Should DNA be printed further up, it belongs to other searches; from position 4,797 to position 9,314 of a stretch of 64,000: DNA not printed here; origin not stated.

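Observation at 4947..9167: Stand-alone ~1,400-aa fusion of two HgdC-type activase ATPases with HgdB/DUF2229-like domains: possible PlsA/PlsR- or Ger-type ester-reducing (ether lipid) enzyme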

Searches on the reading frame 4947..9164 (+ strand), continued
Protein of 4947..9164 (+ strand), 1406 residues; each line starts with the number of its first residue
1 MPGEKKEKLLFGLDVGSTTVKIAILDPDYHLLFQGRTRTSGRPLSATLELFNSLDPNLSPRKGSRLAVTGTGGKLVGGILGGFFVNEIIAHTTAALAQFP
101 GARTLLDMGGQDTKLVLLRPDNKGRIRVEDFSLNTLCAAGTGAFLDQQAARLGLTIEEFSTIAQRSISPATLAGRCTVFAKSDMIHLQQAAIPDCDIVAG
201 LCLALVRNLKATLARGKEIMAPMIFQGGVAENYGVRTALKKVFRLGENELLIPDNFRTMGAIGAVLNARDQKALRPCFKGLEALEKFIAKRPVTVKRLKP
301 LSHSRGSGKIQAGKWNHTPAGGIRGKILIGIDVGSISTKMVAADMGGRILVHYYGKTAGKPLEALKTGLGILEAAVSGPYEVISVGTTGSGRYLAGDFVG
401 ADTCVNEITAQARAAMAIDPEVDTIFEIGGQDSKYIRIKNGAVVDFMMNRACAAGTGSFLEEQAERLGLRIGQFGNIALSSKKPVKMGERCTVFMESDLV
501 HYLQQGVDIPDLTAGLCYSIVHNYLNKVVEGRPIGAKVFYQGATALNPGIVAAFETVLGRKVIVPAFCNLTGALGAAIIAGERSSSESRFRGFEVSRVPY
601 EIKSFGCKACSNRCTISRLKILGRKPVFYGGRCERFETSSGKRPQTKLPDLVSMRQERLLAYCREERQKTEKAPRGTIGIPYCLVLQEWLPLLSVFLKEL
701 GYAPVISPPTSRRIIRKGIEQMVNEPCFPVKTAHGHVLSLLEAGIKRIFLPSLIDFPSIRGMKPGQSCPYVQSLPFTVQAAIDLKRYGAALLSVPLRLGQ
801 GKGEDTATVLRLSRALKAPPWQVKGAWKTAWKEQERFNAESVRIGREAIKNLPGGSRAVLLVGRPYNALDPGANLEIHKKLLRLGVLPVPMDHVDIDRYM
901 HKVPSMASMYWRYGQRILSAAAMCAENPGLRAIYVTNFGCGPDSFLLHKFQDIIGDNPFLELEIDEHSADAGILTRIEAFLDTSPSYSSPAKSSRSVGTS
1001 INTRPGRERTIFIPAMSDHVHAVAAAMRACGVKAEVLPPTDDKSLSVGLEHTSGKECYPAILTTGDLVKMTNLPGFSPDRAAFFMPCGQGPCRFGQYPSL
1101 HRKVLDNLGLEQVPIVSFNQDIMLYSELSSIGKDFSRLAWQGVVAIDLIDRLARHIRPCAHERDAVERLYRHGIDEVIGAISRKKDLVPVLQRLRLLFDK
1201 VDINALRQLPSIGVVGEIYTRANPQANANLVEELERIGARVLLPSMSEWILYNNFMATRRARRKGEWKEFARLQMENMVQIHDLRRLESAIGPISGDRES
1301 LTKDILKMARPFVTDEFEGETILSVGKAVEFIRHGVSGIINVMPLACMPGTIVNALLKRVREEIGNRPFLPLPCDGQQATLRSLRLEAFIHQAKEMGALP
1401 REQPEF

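Call 21: find_related_loci(query=window:4947-9164:+, collection=genome_contigs, flank=8000)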
Query window:4947-9164:+ (1406 aa) in genome_contigs; peptide patterns used: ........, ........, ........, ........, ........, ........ (x = any residue, [..] = any of these).
82 stretches matched a pattern; 44 encode a relative of the query (tblastn E <= 1e-3); 44 distinct loci.
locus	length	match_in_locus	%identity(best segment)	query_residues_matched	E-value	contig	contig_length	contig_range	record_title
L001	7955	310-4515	76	2-1398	0e+0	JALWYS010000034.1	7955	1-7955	MAG: Deltaproteobacteria bacterium isolate T2_metabat1_scaf2bin.029 T2_NODE_14211_length_7955_cov_3.661983, whole genome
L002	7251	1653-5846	67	1-1395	0e+0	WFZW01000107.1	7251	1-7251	MAG: Deltaproteobacteria bacterium isolate S143_34 k151_312034, whole genome shotgun sequence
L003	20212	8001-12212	59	1-1395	0e+0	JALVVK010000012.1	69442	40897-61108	MAG: Deltaproteobacteria bacterium isolate M10_metabat1_scaf2bin.021 M10_NODE_126_length_69442_cov_9.445156, whole genom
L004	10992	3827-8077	57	10-1403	0e+0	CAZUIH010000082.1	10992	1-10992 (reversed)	MAG TPA_asm: uncultured Desulfobacterales bacterium isolate binchicken_co64_116 genome assembly, contig: NODE_4425_lengt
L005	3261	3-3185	60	38-1395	0e+0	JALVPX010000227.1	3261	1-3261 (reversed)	MAG: Deltaproteobacteria bacterium isolate A3_metabat1_scaf2bin.213 A3_NODE_64751_length_3261_cov_1.684748, whole genome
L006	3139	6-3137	62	2-1137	0e+0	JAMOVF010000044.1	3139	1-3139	MAG: Deltaproteobacteria bacterium isolate PIR-30_metabat1_scaf2bin.087 PIR-30_scaffold_18101_c1, whole genome shotgun s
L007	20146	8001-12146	45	2-1395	0e+0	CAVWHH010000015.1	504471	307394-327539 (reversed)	MAG: uncultured delta proteobacterium isolate MFD01476.bin.1.214 genome assembly, contig: contig_21107, whole genome sho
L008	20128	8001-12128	45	2-1395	0e+0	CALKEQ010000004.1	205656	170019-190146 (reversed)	MAG: uncultured bacterium isolate S1_Bin_METABAT__4_1 genome assembly, contig: c_000000129096, whole genome shotgun sequ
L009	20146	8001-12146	45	6-1395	0e+0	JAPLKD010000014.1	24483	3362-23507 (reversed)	MAG: Proteobacteria bacterium isolate LacPavin_0920_SED1_MAG_45_15 LacPavin_0920_SED1_scaffold_111410, whole genome shot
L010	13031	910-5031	45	5-1395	0e+0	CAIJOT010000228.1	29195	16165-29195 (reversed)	MAG: uncultured delta proteobacterium isolate AlinenSediments_bin-2384 genome assembly, contig: bin-2384:228/342, whole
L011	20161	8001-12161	45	2-1403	0e+0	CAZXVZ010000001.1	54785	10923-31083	MAG TPA_asm: uncultured Syntrophus sp. isolate binchicken_co43_22 genome assembly, contig: NODE_736_length_54785_cov_8.0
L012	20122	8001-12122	45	5-1395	0e+0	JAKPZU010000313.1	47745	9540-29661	MAG: Bacillota bacterium isolate USCA_maxbin.164 k141_209006, whole genome shotgun sequence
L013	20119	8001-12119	46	4-1395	0e+0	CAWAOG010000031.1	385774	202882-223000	MAG: uncultured delta proteobacterium isolate MFD02979.bin.1.23 genome assembly, contig: contig_42155, whole genome shot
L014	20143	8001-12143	45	4-1395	0e+0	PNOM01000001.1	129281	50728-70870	MAG: Syntrophus sp. (in: bacteria) isolate SW.010 SW_1000055_129281, whole genome shotgun sequence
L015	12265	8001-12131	45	2-1398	0e+0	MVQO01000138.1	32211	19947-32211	MAG: Syntrophorhabdus sp. PtaB.Bin027 A4E59_contig000141, whole genome shotgun sequence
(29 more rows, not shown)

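Call 22: search_solved_structures(query=window:4947-9164:+, max_evalue=0.01, show_alignments=0)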
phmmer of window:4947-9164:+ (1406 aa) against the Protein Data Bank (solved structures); distinct sequences matched with E-value up to 0.01: 5.
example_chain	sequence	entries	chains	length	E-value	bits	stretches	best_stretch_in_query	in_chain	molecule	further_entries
4eht_A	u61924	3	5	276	2.4e-35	124.5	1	329-585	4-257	Activator of 2-hydroxyisocaproyl-CoA dehydratase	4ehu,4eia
9gai_D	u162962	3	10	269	4.3e-34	120.3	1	330-581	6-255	3-methylbenzoyl-CoA reductase alpha subunit MbdQ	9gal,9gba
1hux_A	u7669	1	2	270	2.8e-30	107.7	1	329-586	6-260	ACTIVATOR OF (R)-2-HYDROXYGLUTARYL-COA DEHYDRATASE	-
7yyl_E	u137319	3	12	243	1.3e-25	92.2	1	329-582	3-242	Putative CoA-substrate-specific enzyme activase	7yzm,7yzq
9gai_C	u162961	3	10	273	5.6e-21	76.9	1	329-580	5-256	3-methylbenzoyl-CoA reductase delta subunit MbdP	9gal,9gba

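Call 23: find_encoding_contigs(protein=P0001, flank=3000, max_places=3)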
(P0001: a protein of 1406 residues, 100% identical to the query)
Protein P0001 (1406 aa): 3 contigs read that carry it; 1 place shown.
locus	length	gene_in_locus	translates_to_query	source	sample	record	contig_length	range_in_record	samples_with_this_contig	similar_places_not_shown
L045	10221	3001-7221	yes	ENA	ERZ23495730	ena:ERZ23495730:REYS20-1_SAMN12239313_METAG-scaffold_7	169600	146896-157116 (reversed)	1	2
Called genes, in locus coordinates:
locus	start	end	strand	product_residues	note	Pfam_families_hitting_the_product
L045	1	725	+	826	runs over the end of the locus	PF00690:Cation_ATPase_N, PF00122:E1-E2_ATPase, PF00702:Hydrolase, PF13246:Cation_ATPase (weak)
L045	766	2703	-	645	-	PF02705:K_trans, PF22776:K_trans_C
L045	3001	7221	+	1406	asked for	PF01869:BcrAD_BadFG, PF09989:DUF2229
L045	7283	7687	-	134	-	-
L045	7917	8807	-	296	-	PF01551:Peptidase_M23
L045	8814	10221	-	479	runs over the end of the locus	PF13742:tRNA_anti_2, PF01336:tRNA_anti-codon, PF02601:Exonuc_VII_L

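Call 27: search_dna_similar(query=window:4947-9164:+, collection=plasmids, mode=protein, max_rows=30, max_evalue=1e-20)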
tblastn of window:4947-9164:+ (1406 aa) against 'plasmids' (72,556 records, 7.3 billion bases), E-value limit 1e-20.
Records with a match: 16; places in all: 20; records where one place covers at least 80% of the query: 4.
Best place of each record, by identity: <60% 16.
By first word of the organism name: Listeria 2; Fusobacterium 2; Sphingopyxis 2; Collinsella 1; Haliovirga 1; Monoglobus 1; Acetoanaerobium 1; Paraclostridium 1; Subdoligranulum 1; Brevibacillus 1; and 3 more.
By predicted mobility (MOB-suite, as given by PLSDB): non-mobilizable 15; mobilizable 1.
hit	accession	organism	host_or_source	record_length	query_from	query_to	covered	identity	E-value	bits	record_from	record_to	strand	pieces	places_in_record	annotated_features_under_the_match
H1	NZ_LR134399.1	Listeria monocytogenes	Homo sapiens,Vein blood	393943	3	1405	100%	28.0%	1e-130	456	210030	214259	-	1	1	2-hydroxyacyl-CoA dehydratase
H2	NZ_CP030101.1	Listeria monocytogenes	Environment,water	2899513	3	1405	100%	27.9%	2e-131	458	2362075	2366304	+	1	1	none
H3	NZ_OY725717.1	Collinsella aerofaciens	-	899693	2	1395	97%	28.0%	1e-93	451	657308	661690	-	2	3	2-hydroxyacyl-CoA dehydratase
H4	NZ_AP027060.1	Haliovirga abyssi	-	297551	3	1399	99%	26.4%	5e-134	466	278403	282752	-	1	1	acyl-CoA dehydratase activase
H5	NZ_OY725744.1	Monoglobus pectinilyticus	-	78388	8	982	64%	36.3%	3e-57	545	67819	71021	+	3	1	2-hydroxyacyl-CoA dehydratase | acyl-CoA dehydratase activase-related protein | acyl-CoA dehydratase activase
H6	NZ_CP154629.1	Acetoanaerobium noterae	cell culture,Sludge of a digestion ...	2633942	9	1119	79%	27.9%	5e-109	390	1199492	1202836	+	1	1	none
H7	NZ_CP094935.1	Paraclostridium bifermentans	Homo sapiens,feces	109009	11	1102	71%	30.7%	2e-99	685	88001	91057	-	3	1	acyl-CoA dehydratase activase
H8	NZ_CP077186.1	Fusobacterium animalis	Homo sapiens,resected colorectal tumor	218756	12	968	68%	29.6%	1e-117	355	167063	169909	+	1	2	acyl-CoA dehydratase activase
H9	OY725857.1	Subdoligranulum variabile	-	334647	3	966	69%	29.1%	7e-89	328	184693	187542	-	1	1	none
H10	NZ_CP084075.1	Fusobacterium vincentii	-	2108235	12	968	68%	29.1%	3e-116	348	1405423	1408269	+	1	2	none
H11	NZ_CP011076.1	Brevibacillus laterosporus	Oryza sativa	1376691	7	553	39%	27.8%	4e-49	201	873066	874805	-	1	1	none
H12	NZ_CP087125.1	Sulfurovum mangrovi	Mangrove sediment,mangrove sediment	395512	322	571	18%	33.6%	3e-23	115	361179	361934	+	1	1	acyl-CoA dehydratase activase | 2-hydroxyacyl-CoA dehydratase family protein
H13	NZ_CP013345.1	Sphingopyxis macrogoltabida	whole organism,activated sludge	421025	328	565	17%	35.1%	3e-23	115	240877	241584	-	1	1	acyl-CoA dehydratase activase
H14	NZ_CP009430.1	Sphingopyxis macrogoltabida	soil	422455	328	565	17%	35.1%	3e-23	115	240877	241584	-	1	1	acyl-CoA dehydratase activase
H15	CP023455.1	Rhodobacteraceae bacterium QY30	whole organism,paddy soil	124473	328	565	17%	34.4%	8e-24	117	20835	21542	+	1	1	record has no annotation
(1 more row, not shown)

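Call 28: get_annotated_region(hit=H1, flank=4000)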
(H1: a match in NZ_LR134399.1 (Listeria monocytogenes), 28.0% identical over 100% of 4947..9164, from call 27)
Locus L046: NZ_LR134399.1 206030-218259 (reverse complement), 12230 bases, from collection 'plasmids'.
description: Listeria monocytogenes strain NCTC7974 plasmid 2, complete sequence
organism: Listeria monocytogenes (NCBI taxid 1639)
taxonomy: Bacteria; Bacillota; Bacilli; Bacillales; Listeriaceae; Listeria; Listeria monocytogenes
host: -; source: Homo sapiens,Vein blood; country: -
typing (MOB-suite, as given by PLSDB): non-mobilizable
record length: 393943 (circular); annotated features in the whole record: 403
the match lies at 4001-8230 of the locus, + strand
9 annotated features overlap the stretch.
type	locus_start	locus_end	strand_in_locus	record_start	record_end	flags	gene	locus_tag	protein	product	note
CDS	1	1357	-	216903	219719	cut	-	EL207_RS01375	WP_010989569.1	sigma-54-dependent transcriptional regulator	-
CDS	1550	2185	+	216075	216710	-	-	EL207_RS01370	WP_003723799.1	FMN-dependent NADH-azoreductase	-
CDS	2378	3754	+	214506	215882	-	-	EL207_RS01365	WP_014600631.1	amino acid permease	GO:0006865 - amino acid transport [Evidence IEA]; GO:0055085 - transmembrane transport [Evidence IEA]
CDS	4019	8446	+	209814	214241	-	-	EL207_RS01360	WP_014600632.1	2-hydroxyacyl-CoA dehydratase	-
CDS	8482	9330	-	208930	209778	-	-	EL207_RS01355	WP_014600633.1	PhzF family phenazine biosynthesis protein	GO:0009058 - biosynthetic process [Evidence IEA]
CDS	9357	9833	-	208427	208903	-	ybaK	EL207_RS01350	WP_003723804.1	Cys-tRNA(Pro) deacylase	GO:0043039 - tRNA aminoacylation [Evidence IEA]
CDS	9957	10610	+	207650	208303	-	-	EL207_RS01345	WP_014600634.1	DUF5105 domain-containing protein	-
CDS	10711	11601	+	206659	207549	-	-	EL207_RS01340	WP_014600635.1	carbon-nitrogen hydrolase family protein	-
CDS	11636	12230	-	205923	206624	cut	-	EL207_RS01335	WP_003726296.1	DUF554 domain-containing protein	-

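Call 30: get_annotated_region(hit=H4, flank=3000)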
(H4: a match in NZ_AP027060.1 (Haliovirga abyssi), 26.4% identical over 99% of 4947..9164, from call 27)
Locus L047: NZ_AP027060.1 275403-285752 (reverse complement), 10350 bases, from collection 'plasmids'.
description: Haliovirga abyssi strain IC12 plasmid pHIC, complete sequence
organism: Haliovirga abyssi (NCBI taxid 2996794)
taxonomy: Bacteria; Fusobacteriota; Fusobacteriia; Fusobacteriales; Haliovirgaceae; Haliovirga; Haliovirga abyssi
host: -; source: -; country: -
typing (MOB-suite, as given by PLSDB): non-mobilizable
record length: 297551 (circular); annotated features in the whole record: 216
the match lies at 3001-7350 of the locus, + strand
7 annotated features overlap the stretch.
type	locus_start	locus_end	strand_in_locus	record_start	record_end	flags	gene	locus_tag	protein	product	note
CDS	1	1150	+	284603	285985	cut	-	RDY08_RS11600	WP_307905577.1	DegQ family serine endoprotease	-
CDS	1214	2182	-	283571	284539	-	manA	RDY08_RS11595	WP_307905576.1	mannose-6-phosphate isomerase, class I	GO:0005975 - carbohydrate metabolic process [Evidence IEA]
CDS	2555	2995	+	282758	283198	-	-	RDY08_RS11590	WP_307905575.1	YaiI/YqxD family protein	-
CDS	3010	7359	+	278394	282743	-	-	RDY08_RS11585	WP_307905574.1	acyl-CoA dehydratase activase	-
CDS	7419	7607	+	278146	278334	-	-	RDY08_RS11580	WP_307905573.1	hypothetical protein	-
CDS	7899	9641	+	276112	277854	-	-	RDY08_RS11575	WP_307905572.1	alpha/beta hydrolase-fold protein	-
CDS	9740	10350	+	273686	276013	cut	-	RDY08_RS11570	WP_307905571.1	alpha/beta hydrolase-fold protein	-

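Call 31: get_annotated_region(hit=H7, flank=4000)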
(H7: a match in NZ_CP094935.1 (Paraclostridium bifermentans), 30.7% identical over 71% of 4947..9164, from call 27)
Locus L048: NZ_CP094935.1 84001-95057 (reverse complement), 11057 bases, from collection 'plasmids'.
description: Paraclostridium bifermentans strain HD0315_2 plasmid pHD0315_2-2, complete sequence
organism: Paraclostridium bifermentans (NCBI taxid 1490)
taxonomy: Bacteria; Bacillota; Clostridia; Peptostreptococcales; Peptostreptococcaceae; Paraclostridium; Paraclostridium bifermentans
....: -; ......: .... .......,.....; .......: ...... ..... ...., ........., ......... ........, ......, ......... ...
typing (MOB-suite, as given by PLSDB): non-mobilizable
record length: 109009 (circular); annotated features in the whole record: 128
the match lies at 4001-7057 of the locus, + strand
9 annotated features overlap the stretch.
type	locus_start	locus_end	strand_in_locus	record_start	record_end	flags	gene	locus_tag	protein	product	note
CDS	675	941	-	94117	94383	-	-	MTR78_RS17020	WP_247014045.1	hypothetical protein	-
CDS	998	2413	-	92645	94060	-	nhaC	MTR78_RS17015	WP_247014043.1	Na+/H+ antiporter NhaC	GO:1902600 - proton transmembrane transport [Evidence IEA]; GO:0006814 - sodium ion transport [Evidence IEA]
CDS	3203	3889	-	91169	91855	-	-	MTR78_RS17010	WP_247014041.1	Crp/Fnr family transcriptional regulator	GO:0006355 - regulation of DNA-templated transcription [Evidence IEA]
CDS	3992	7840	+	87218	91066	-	-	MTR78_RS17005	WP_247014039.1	acyl-CoA dehydratase activase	-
CDS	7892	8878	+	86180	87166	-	-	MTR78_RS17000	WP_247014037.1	ABC transporter substrate-binding protein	-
CDS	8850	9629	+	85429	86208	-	-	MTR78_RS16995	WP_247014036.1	ABC transporter permease subunit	GO:0055085 - transmembrane transport [Evidence IEA]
CDS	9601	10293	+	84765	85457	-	-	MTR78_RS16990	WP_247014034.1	ABC transporter ATP-binding protein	-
CDS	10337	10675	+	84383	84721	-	-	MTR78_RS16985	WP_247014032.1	cupin domain-containing protein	-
CDS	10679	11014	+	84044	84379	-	-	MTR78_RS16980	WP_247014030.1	cupin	-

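Call 32: get_annotated_region(hit=H3, flank=3000)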
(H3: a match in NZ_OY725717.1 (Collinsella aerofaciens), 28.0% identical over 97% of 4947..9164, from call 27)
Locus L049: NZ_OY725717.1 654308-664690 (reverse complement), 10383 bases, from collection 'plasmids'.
description: Collinsella aerofaciens strain Collinsella aerofaciens TSDC17.2-1.1 plasmid 6, complete sequence
organism: Collinsella aerofaciens (NCBI taxid 74426)
taxonomy: Bacteria; Actinomycetota; Coriobacteriia; Coriobacteriales; Coriobacteriaceae; Collinsella; Collinsella aerofaciens
host: -; source: -; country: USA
typing (MOB-suite, as given by PLSDB): non-mobilizable
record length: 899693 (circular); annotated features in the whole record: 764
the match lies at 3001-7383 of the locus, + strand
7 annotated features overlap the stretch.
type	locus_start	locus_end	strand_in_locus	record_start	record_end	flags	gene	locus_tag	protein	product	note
CDS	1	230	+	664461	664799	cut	-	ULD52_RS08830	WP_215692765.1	P-II family nitrogen regulator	-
CDS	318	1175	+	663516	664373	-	-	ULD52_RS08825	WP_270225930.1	HAD family hydrolase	-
CDS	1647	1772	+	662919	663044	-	-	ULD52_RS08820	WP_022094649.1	hypothetical protein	-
CDS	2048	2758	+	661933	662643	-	-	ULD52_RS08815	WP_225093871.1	TetR-like C-terminal domain-containing protein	-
CDS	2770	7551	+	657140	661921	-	-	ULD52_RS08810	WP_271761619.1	2-hydroxyacyl-CoA dehydratase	-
CDS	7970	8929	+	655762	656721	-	-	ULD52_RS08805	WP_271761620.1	3-hydroxyacyl-CoA dehydrogenase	GO:0006631 - fatty acid metabolic process [Evidence IEA]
CDS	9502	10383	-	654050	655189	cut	-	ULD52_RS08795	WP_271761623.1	DUF389 domain-containing protein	-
